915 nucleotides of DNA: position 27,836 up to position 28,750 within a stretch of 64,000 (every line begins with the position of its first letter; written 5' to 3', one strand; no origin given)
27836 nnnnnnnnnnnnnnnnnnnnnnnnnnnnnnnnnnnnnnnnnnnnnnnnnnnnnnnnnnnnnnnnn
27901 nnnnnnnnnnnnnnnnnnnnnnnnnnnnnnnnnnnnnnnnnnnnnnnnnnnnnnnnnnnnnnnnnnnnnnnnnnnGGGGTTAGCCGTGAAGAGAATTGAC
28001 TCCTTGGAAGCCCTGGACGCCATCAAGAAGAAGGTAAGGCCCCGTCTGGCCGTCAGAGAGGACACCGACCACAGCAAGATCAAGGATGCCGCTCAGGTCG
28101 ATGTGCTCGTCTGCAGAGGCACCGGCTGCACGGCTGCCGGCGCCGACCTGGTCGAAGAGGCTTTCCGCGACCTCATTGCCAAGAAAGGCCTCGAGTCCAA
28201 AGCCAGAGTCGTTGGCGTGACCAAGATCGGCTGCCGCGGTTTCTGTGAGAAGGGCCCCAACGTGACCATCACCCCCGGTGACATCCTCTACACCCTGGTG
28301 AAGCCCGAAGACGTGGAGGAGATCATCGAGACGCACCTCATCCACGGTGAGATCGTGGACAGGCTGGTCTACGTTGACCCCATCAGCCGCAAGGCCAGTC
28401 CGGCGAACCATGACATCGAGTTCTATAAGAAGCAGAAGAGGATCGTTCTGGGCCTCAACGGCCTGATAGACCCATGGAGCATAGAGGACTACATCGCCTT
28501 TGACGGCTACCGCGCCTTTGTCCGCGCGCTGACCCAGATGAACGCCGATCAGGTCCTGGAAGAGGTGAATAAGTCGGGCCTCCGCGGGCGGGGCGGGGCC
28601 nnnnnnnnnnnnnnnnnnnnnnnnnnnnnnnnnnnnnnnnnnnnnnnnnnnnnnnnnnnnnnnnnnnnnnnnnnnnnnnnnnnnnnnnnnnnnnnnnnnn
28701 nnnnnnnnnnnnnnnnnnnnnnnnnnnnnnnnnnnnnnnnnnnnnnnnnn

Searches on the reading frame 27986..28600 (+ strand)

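Call 73: search_protein_families(library=pfam, proteins=[window:27986-28600:+], max_evalue=0.001)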
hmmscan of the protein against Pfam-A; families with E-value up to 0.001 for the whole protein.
window:27986-28600:+ (205 aa): 1 family
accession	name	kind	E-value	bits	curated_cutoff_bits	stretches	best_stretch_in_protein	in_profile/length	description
PF01257.25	2Fe-2S_thioredx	-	7.6e-09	36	24.8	1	33-116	61-143/145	Thioredoxin-like [2Fe-2S] ferredoxin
